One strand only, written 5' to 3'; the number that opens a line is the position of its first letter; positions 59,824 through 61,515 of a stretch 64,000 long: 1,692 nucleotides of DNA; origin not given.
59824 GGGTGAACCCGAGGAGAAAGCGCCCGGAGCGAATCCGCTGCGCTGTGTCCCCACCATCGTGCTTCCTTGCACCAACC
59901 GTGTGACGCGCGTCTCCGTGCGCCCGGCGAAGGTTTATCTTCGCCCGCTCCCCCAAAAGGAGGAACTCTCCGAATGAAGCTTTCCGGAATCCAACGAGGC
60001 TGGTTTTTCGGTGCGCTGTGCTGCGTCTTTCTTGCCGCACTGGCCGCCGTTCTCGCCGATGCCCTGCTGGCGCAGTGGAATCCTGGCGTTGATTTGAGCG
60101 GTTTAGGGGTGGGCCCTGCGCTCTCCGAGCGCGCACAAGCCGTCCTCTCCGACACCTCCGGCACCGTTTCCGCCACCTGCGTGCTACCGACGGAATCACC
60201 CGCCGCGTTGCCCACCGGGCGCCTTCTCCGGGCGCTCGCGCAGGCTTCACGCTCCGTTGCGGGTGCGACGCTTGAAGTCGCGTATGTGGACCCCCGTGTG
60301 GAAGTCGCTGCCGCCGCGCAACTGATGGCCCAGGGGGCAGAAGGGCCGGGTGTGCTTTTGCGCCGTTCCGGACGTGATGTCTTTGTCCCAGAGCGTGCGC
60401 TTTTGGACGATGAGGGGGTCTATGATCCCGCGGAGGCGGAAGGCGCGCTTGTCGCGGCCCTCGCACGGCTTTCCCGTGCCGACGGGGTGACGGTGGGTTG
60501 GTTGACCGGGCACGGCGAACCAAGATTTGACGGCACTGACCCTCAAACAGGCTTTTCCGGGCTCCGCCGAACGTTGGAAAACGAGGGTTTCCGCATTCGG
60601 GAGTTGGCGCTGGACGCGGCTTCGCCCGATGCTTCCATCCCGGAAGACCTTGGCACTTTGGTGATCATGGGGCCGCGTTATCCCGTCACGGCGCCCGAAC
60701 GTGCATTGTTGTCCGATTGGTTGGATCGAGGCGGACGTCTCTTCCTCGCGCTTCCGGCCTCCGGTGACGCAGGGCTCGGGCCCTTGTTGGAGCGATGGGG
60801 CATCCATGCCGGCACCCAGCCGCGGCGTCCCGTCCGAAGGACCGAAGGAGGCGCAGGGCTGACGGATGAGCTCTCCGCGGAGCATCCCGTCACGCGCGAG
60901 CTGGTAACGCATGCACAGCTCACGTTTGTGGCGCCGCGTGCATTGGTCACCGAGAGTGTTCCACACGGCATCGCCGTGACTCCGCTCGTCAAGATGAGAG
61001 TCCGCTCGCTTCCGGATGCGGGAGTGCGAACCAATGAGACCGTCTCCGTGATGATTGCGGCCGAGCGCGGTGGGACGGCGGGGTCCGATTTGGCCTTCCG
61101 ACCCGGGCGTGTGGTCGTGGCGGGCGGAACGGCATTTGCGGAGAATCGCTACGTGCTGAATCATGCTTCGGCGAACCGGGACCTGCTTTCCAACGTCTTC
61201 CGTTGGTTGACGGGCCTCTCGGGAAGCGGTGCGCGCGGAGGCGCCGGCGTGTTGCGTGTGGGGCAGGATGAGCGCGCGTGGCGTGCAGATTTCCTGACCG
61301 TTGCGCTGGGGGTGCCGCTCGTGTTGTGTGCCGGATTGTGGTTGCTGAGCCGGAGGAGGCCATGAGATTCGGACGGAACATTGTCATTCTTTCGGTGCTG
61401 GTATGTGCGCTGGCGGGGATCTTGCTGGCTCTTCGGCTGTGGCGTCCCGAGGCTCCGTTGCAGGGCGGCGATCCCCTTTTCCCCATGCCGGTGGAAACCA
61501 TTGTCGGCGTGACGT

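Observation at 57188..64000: Translationally coupled chain folP-cdaA-cdaR-GldG-like-DUF4340-like-PAS histidine kinase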

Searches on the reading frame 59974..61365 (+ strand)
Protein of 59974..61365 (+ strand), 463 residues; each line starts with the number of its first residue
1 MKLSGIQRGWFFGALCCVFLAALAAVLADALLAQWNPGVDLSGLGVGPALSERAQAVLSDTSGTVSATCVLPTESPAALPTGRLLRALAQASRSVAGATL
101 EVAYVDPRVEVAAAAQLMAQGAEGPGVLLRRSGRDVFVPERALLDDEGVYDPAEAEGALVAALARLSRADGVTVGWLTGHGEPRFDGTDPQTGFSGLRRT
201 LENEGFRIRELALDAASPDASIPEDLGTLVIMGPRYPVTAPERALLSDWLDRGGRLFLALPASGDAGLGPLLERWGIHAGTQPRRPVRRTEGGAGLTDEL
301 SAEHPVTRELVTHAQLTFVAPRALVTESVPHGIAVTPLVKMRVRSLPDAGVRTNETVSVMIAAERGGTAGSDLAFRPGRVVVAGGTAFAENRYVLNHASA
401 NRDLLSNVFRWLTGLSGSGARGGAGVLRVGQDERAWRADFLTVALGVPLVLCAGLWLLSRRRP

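Call 5: search_protein_families(library=pfam, proteins=[window:59974-61362:+], max_evalue=0.01)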
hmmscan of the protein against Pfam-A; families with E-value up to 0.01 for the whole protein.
window:59974-61362:+ (463 aa): 2 families
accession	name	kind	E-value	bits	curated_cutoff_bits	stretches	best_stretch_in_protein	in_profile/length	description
PF09822.16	ABC_transp_aux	-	5.3e-12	46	34.7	1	173-278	3-113/288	ABC-type uncharacterized transport system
PF14258.12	DUF4350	-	2.5e-08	34.8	30.4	1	192-407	7-179/181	Domain of unknown function (DUF4350)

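Call 9: find_encoding_contigs(protein=window:59974-61365:+, flank=10000, max_places=6)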
Protein window:59974-61365:+ (463 aa): 22 contigs read that carry it; 6 places shown.
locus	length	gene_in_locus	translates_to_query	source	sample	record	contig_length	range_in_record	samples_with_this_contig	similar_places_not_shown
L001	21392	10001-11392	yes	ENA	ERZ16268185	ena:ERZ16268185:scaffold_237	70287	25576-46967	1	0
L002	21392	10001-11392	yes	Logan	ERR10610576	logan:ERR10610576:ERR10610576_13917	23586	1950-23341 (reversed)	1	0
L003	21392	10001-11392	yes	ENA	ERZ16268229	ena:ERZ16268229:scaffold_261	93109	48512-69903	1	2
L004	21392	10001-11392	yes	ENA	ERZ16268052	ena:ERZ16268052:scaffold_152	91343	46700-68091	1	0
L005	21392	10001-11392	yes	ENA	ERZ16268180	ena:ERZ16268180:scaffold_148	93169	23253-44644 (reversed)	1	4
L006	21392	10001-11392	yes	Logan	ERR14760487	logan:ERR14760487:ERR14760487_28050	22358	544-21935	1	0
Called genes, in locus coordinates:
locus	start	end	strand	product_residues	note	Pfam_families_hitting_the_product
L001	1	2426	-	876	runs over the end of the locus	PF07549:Sec_GG (faint), PF21760:SecD_1st, PF22599:SecDF_P1_head, PF02355:SecD_SecF_C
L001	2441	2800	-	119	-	PF02699:YajC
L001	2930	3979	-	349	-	PF02445:NadA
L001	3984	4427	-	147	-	PF02367:TsaE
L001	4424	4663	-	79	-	PF01106:NifU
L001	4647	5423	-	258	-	PF00588:SpoU_methylase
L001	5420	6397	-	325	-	PF04389:Peptidase_M28 (faint), PF05343:Peptidase_M42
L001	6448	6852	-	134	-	-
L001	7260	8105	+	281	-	PF00809:Pterin_bind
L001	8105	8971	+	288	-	PF19293:CdaA_N (weak), PF02457:DAC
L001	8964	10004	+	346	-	PF07949:YbbR (faint)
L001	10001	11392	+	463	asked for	PF09822:ABC_transp_aux, PF14258:DUF4350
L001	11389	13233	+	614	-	PF14238:DUF4340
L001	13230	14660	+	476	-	PF08448:PAS_4 (weak), PF13426:PAS_9 (weak), PF00512:HisKA, PF02518:HATPase_c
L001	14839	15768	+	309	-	PF22847:Glyco_hydro_43_rel, PF04616:Glyco_hydro_43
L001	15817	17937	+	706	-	PF22842:Pel9A-like_beta_helix (faint), PF13229:Beta_helix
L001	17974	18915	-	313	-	PF00561:Abhydrolase_1, PF12697:Abhydrolase_6, PF12146:Hydrolase_4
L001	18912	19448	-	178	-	-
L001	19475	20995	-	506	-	PF01541:GIY-YIG, PF27096:UvrC_M, PF02151:UVR, PF00633:HHH (faint), PF08459:UvrC_RNaseH_dom, PF14520:HHH_5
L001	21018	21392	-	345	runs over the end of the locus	PF00528:BPD_transp_1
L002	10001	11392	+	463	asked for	PF09822:ABC_transp_aux, PF14258:DUF4350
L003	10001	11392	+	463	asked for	PF09822:ABC_transp_aux, PF14258:DUF4350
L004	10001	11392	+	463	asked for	PF09822:ABC_transp_aux, PF14258:DUF4350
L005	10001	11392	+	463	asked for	PF09822:ABC_transp_aux, PF14258:DUF4350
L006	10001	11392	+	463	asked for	PF09822:ABC_transp_aux, PF14258:DUF4350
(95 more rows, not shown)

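Call 10: find_homologous_proteins(query=window:59974-61362:+)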
Query window:59974-61362:+ (463 aa): 58 proteins with E <= 0.001 among 8000 candidates.
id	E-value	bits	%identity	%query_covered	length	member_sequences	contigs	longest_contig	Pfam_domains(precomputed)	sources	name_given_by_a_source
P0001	3.8e-296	1000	100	100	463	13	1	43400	PF14258.13,PF09822.17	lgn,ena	-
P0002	1.8e-242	823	83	100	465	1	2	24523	PF14258.13,PF09822.17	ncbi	-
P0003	4.5e-237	805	81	100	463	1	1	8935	PF14258.13,PF09822.17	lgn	-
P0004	7.7e-231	785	80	100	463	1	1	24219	PF14258.13,PF09822.17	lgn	-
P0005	2.8e-228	776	79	100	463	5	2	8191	PF14258.13,PF09822.17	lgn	-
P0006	5.7e-222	756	76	100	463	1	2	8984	PF14258.13,PF09822.17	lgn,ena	-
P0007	8.0e-204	696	71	100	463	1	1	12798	PF14258.13,PF09822.17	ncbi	-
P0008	6.7e-197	673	68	100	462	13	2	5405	PF14258.13,PF09822.17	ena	-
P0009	7.8e-194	663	70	100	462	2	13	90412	PF09822.17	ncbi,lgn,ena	-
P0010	2.2e-191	655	68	100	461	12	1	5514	PF14258.13,PF09822.17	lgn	-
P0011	1.3e-190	652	65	100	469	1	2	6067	PF14258.13,PF09822.17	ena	-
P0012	5.5e-190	650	65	100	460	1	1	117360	PF14258.13,PF09822.17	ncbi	-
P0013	5.1e-185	634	65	100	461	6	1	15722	PF14258.13,PF09822.17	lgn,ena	-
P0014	1.5e-183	629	67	100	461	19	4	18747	PF14258.13,PF09822.17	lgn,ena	-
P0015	1.4e-177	609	59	100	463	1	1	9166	PF09822.17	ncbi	-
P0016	3.9e-175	601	60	100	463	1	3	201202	PF14258.13,PF09822.17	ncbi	-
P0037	1.1e-146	507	56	100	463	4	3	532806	PF14258.13,PF09822.17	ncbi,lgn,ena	-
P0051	6.5e-137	475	50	99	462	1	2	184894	PF14258.13,PF09822.17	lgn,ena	-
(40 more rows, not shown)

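Call 11: find_encoding_contigs(protein=P0037, flank=8000, max_places=1)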
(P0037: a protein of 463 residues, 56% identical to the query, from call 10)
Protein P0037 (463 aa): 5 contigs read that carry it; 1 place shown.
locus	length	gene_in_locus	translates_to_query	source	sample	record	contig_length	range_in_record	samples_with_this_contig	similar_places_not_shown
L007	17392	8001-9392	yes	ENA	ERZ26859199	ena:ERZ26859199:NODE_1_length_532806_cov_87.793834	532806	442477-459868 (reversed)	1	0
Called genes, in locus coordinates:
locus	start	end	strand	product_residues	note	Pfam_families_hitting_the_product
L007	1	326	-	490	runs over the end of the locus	PF14345:GDYXXLXY (weak)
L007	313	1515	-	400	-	PF09925:DUF2157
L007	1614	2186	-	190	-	PF12464:Mac, PF00132:Hexapep, PF14602:Hexapep_2 (weak)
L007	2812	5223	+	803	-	PF02838:Glyco_hydro_20b, PF07555:NAGidase, PF21809:Glyco_hydro_84_hel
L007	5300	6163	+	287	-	PF00809:Pterin_bind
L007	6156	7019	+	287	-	PF19293:CdaA_N (weak), PF02457:DAC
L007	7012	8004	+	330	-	PF07949:YbbR (weak)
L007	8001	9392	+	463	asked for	PF09822:ABC_transp_aux (weak), PF14258:DUF4350 (weak)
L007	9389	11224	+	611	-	PF14238:DUF4340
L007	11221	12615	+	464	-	PF08448:PAS_4 (faint), PF13426:PAS_9 (weak), PF00512:HisKA, PF02518:HATPase_c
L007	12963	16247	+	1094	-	PF13802:Gal_mutarotas_2, PF01055:Glyco_hydro_31_2nd, PF21365:Glyco_hydro_31_3rd, PF17137:DUF5110, PF00754:F5_F8_type_C, PF22633:F5_F8_type_C_2 (faint), PF08305:NPCBM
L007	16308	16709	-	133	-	-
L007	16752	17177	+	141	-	-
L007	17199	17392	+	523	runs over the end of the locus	PF08323:Glyco_transf_5, PF13439:Glyco_transf_4, PF13579:Glyco_trans_4_4, PF00534:Glycos_transf_1, PF13692:Glyco_trans_1_4 (weak)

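Call 12: find_encoding_contigs(protein=P0051, flank=8000, max_places=1)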
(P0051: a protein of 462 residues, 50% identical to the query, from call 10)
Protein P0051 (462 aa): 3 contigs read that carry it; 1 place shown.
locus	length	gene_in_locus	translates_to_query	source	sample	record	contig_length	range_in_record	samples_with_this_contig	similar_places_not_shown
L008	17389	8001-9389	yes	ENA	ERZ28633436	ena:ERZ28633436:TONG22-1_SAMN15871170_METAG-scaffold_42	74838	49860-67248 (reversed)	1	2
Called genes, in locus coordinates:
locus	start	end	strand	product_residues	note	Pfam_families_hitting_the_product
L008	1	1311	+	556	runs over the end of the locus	PF00920:ILVD_EDD_N, PF24877:ILV_EDD_C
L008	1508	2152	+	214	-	PF00027:cNMP_binding (weak), PF13545:HTH_Crp_2 (weak)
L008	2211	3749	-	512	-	PF03063:Prismane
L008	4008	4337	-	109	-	-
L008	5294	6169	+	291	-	PF00809:Pterin_bind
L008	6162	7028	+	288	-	PF19293:CdaA_N, PF02457:DAC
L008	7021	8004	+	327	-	PF07949:YbbR (weak)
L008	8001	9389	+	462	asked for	PF09822:ABC_transp_aux, PF14258:DUF4350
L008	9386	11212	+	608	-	PF14238:DUF4340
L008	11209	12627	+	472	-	PF13426:PAS_9 (weak), PF00512:HisKA, PF02518:HATPase_c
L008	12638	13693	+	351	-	PF00069:Pkinase, PF07714:PK_Tyr_Ser-Thr, PF14531:Kinase-like (weak)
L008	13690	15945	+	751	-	PF22745:Nlig-Ia, PF01653:DNA_ligase_aden, PF03120:OB_DNA_ligase, PF03119:DNA_ligase_ZBD, PF12826:HHH_2 (weak), PF00533:BRCT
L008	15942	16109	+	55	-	-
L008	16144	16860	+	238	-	PF00657:Lipase_GDSL, PF13472:Lipase_GDSL_2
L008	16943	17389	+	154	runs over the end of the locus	PF09719:C_GCAxxG_C_C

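Call 13: find_encoding_contigs(protein=P0016, flank=8000, max_places=1)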
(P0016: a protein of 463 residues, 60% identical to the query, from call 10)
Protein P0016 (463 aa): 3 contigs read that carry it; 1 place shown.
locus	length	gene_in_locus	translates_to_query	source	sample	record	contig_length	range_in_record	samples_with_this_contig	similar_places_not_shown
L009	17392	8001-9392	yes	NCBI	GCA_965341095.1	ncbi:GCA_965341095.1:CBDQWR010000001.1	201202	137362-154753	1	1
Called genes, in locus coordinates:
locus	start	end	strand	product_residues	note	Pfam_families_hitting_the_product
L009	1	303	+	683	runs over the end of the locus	PF02922:CBM_48, PF00128:Alpha-amylase, PF02806:Alpha-amylase_C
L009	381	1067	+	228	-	PF01128:IspD, PF12804:NTP_transf_3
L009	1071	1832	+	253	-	PF00149:Metallophos, PF12850:Metallophos_2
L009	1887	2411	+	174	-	-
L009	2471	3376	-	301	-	PF01479:S4 (faint), PF00849:PseudoU_synth_2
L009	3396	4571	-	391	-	PF00155:Aminotran_1_2, PF01041:DegT_DnrJ_EryC1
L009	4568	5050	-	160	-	PF13404:HTH_AsnC-type (weak), PF01037:AsnC_trans_reg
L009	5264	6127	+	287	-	PF00809:Pterin_bind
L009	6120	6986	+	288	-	PF19293:CdaA_N (weak), PF02457:DAC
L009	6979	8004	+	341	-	PF07949:YbbR (faint)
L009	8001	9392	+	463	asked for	PF09822:ABC_transp_aux, PF14258:DUF4350 (weak)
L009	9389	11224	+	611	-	PF14238:DUF4340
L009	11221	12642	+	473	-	PF08448:PAS_4 (faint), PF00512:HisKA, PF02518:HATPase_c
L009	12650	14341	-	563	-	PF05157:MshEN, PF00437:T2SSE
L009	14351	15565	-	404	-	PF13439:Glyco_transf_4 (weak), PF13579:Glyco_trans_4_4, PF00534:Glycos_transf_1, PF13692:Glyco_trans_1_4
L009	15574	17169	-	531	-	PF00890:FAD_binding_2, PF01266:DAO, PF02910:Succ_DH_flav_C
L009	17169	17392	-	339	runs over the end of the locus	PF05681:Fumerase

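Call 18: find_related_loci(query=A1, collection=genome_contigs, flank=10000)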
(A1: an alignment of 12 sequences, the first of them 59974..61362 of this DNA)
Query A1 (463 aa) in genome_contigs; peptide patterns used: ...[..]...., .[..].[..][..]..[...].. (x = any residue, [..] = any of these).
108 stretches matched a pattern; 42 encode a relative of the query (tblastn E <= 1e-3); 42 distinct loci.
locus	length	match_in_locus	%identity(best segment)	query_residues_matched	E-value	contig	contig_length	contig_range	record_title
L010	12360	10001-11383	68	1-462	0e+0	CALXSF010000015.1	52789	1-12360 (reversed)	MAG: uncultured Kiritimatiellaeota bacterium isolate BRZ_BD__bin13 genome assembly, contig: BRZ_BD__NODE_503_length_5278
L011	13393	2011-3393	70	1-462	0e+0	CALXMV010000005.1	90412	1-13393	MAG: uncultured Kiritimatiellaeota bacterium isolate BRZ_SL__bin71 genome assembly, contig: BRZ_SL__NODE_277_length_9041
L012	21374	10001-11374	69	3-462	8e-179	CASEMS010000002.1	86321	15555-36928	uncultured Lentisphaeraceae bacterium isolate O35_L1_319319_idba_bin.186 genome assembly, contig: O35_L1_319319_idba_bin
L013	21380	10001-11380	66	1-462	4e-175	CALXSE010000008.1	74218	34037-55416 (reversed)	MAG: uncultured Kiritimatiellaeota bacterium isolate BRZ_KF__bin114 genome assembly, contig: BRZ_KF__NODE_518_length_742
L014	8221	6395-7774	65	1-462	2e-175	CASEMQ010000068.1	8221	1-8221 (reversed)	uncultured Lentisphaeraceae bacterium isolate SI.A14.metabat-bins.110 genome assembly, contig: SI.A14.metabat-bins.110.f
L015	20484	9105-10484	67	1-462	3e-174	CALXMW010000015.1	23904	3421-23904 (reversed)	MAG: uncultured Kiritimatiellaeota bacterium isolate BRZ_QD__bin101 genome assembly, contig: BRZ_QD__NODE_3338_length_23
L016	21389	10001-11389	59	1-462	4e-159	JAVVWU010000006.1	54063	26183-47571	MAG: Kiritimatiellia bacterium isolate CGS10Y3-bin112 NODE_6_length_54063_cov_3.529535, whole genome shotgun sequence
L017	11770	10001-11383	56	1-461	2e-143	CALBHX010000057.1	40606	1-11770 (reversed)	MAG TPA_asm: uncultured Lentisphaeraceae bacterium isolate SRR1747054_bin.45_CONCOCT_v1.1_MAG genome assembly, contig: E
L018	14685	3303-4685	52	1-461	9e-143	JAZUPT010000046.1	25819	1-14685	MAG: Candidatus Spyradenecus sp. isolate T1900044864_TS20190330.MAGScoT_cleanbin_000010 SGB_3119_k141_2065511, whole gen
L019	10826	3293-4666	50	1-459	1e-141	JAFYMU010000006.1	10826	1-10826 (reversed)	MAG: Kiritimatiellae bacterium isolate RGIG7233 Water_buffalos_Cecum-2__c30803, whole genome shotgun sequence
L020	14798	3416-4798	51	1-461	4e-141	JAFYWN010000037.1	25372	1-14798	MAG: Kiritimatiellae bacterium isolate RGIG7486 Water_buffalos_Colon-4__c119229, whole genome shotgun sequence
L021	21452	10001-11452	53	1-462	3e-140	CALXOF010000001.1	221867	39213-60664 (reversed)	MAG: uncultured Kiritimatiellaeota bacterium isolate BRZ_KQ__bin80 genome assembly, contig: BRZ_KQ__NODE_51_length_22186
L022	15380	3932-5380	54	1-462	1e-136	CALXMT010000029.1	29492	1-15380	MAG: uncultured Kiritimatiellaeota bacterium isolate BRZ_EK__bin27 genome assembly, contig: BRZ_EK__NODE_1690_length_294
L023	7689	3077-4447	56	1-462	6e-136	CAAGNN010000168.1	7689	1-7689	MAG TPA_asm: Kiritimatiellae bacterium, isolate HGM23427, WGS project CAAGNN010000000 data, contig: SRS476839_99_k119_34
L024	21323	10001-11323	55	1-446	5e-134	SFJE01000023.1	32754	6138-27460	MAG: Lentisphaeraceae bacterium isolate W1P29.020 Contig435, whole genome shotgun sequence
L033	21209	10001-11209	34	36-432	3e-47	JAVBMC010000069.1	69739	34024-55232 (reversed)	MAG: Kiritimatiellia bacterium isolate EPI_MAG_00040 c_000001388181, whole genome shotgun sequence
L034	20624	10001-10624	32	49-280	2e-12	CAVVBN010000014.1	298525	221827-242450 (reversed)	MAG: uncultured delta proteobacterium isolate MFD02809.bin.2.268 genome assembly, contig: contig_90826, whole genome sho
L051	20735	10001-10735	24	154-383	2e-5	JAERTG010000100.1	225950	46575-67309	MAG: Candidatus Neomarinimicrobiota bacterium isolate BH26 c_000000004369, whole genome shotgun sequence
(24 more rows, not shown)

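Call 21: search_protein_families(library=pfam, proteins=[L001:13230-14657:+], max_evalue=10)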
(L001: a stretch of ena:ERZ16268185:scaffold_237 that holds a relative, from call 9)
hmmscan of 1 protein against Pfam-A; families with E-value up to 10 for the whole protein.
L001:13230-14657:+ (476 aa): 12 families
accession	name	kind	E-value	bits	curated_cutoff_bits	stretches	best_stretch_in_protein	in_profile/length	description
PF02518.31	HATPase_c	-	4e-26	92.1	26.4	1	246-354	2-109/111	Histidine kinase-, DNA gyrase B-, and HSP90-like ATPase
PF00512.31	HisKA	-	2.6e-16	59.9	26.9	1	132-199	2-66/66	His Kinase A (phospho-acceptor) domain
PF13426.13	PAS_9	-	9.1e-08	32.8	27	1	13-110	2-103/103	PAS domain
PF08448.16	PAS_4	-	7.5e-07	29.8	23.1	1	9-112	2-109/110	PAS fold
PF12860.13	PAS_7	-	0.00028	21.4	27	1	9-113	2-112/115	PAS fold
PF13188.13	PAS_8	-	0.00064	20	21.8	1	9-58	8-56/65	PAS domain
PF00989.32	PAS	-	0.003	18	22.6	1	13-108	12-113/113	PAS fold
PF00072.30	Response_reg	-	0.004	17.7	30.2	1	360-453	1-92/111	Response regulator receiver domain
PF13581.12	HATPase_c_2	-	0.016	15.7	27.4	1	248-327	30-110/127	Histidine kinase-like ATPase domain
PF18096.6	Thump_like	-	0.057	13.7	26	1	428-473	3-50/78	THUMP domain-like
PF24820.1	Diguanyl_cycl_sensor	-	0.17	12.3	28.1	1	10-50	4-43/109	Diguanylate cyclase-like sensor domain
PF14501.12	HATPase_c_5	-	0.28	11.5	22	1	250-335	6-88/102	GHKL domain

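Call 23: search_protein_families(library=pfam, proteins=[L033:7190-8398:+, L033:8395-9111:+, L033:9111-9860:+, L033:9875-11326:+, L033:11242-13182:+, L033:13182-13814:+, L033:13795-14805:+, L033:14827-15831:+], max_evalue=0.001)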
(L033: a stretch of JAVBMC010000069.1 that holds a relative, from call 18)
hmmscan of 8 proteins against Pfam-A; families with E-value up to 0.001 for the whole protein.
L033:7190-8398:+ (403 aa): 2 families
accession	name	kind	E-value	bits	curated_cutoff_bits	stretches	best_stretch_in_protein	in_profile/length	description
PF00557.29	Peptidase_M24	-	7.5e-36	124.3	23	1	152-386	1-208/208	Metallopeptidase family M24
PF01321.24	Creatinase_N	-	4.9e-10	40.5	22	1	25-145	1-128/128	Creatinase/Prolidase N-terminal domain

L033:8395-9111:+ (239 aa): 3 families
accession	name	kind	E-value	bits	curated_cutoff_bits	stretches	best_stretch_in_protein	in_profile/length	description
PF00005.33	ABC_tran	-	2.8e-28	99.6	25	1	18-161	2-137/137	ABC transporter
PF13304.12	AAA_21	-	5.9e-10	40.1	27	1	29-76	1-58/304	AAA domain, putative AbiEii toxin, Type IV TA system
PF13555.12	AAA_29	-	5.2e-05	23.4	27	1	21-55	16-50/61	P-loop containing region of AAA domain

L033:9111-9860:+ (250 aa): 5 families
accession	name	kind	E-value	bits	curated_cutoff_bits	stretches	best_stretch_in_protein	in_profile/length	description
PF12679.13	ABC2_membrane_2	-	3.3e-12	46.7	27.2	1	58-193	73-209/283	ABC-2 family transporter protein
PF12730.13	ABC2_membrane_4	-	2.5e-07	31.3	27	1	42-178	37-174/179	ABC-2 family transporter protein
PF12698.13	ABC2_membrane_3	-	3e-06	27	31.6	1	59-238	167-335/347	ABC-2 family transporter protein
PF03379.19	CcmB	-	2.1e-05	24.5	24.9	1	64-122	56-116/215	CcmB protein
PF13346.12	ABC2_membrane_5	-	0.00018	21.6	25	1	59-226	39-188/205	ABC-2 family transporter protein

L033:9875-11326:+ (484 aa): 2 families
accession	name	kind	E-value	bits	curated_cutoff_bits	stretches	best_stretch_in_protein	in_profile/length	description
PF09822.16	ABC_transp_aux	-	5.6e-14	52.5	34.7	1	192-302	3-121/288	ABC-type uncharacterized transport system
PF14258.12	DUF4350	-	0.00049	20.8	30.4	1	210-290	6-76/181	Domain of unknown function (DUF4350)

L033:11242-13182:+ (647 aa): 1 family
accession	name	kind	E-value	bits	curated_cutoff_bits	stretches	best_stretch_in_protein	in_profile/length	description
PF14238.11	DUF4340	-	5.5e-34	118.4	25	3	98-272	1-169/183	Domain of unknown function (DUF4340)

L033:13182-13814:+ (211 aa): 2 families
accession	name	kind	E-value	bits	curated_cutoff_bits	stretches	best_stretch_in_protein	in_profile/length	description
PF02223.23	Thymidylate_kin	-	6.6e-48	163.3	27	1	8-199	1-185/185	Thymidylate kinase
PF13521.12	AAA_28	-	1.7e-07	32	27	1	6-119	2-103/164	AAA domain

L033:13795-14805:+ (337 aa): 1 family
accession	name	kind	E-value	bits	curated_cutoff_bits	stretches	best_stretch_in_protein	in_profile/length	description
PF13177.12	DNA_pol3_delta2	-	3.6e-42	144.5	27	1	19-174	6-160/161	DNA polymerase III, delta subunit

L033:14827-15831:+ (335 aa): 1 family
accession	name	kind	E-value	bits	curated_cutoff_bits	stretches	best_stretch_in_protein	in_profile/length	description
PF00150.24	Cellulase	-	3.3e-21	76.4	23.5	1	40-300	22-268/272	Cellulase (glycosyl hydrolase family 5)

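Call 36: search_protein_families(library=ncbifam, proteins=[window:59974-61362:+, L001:13230-14657:+], max_evalue=0.01)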
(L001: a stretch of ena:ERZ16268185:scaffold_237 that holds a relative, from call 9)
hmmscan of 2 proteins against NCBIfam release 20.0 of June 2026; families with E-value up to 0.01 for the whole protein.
window:59974-61362:+ (463 aa): 0 families

L001:13230-14657:+ (476 aa): 82 families (the best 25 are shown)
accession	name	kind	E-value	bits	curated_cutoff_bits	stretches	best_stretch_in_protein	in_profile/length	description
TIGR02966.1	phoR_proteo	equivalog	1.7e-55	188.4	334.2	1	9-339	13-323/333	phosphate regulon sensor histidine kinase PhoR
NF046044.1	PnpS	equivalog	6.8e-55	186.7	400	1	13-353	66-390/390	two-component system histidine kinase PnpS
NF033092.0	HK_WalK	equivalog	1.4e-52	179.2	725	1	127-353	367-593/594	cell wall metabolism sensor histidine kinase WalK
NF047874.1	MASE3_PAS_HK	subfamily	1.3e-49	169.6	560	1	9-354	272-625/655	MASE3 domain-containing sensor histidine kinase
NF041880.1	EPS_EpsF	equivalog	2.9e-40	138.2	900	1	114-339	256-479/492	response regulator EpsF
TIGR01386.1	cztS_silS_copS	subfamily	7.6e-39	133.9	292.55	1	95-342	210-449/457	heavy metal sensor histidine kinase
NF012163.2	BaeS_SmeS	equivalog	1.6e-38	132.8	500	1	123-342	231-450/457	sensor histidine kinase efflux regulator BaeS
NF050805.1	CellDivHKDivJCaul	equivalog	1.8e-38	132.1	1000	1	93-353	259-519/531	cell cycle sensor histidine kinase DivJ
NF047465.1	hybrid_HK_LvrA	exception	2.2e-38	131.8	1200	1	106-334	179-405/819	hybrid histidine kinase/response regulator LvrA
NF041735.1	hist_kin_RppB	equivalog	4e-37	128.1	400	1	133-339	217-427/438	two-component system sensor histidine kinase RppB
NF008302.0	PRK11091.1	equivalog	4.1e-36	124.5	838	1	8-355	161-508/779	aerobic respiration two-component sensor histidine kinase ArcB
TIGR02956.1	TMAO_torS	equivalog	1.1e-35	123.1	676.5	1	129-338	461-669/967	TMAO reductase system sensor histidine kinase/response regulator TorS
NF038297.2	hybrid_HK_HrmK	equivalog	1.6e-35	122.8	725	1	99-354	202-457/607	hybrid histidine kinase/response regulator HrmK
NF045595.1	HK_scytonemin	equivalog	3e-35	121.7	865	1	99-354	382-635/637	scytonemin biosynthesis sensor histidine kinase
NF008312.0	PRK11100.1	equivalog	3.8e-35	121.6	356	1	133-352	256-472/477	two-component system sensor histidine kinase CreC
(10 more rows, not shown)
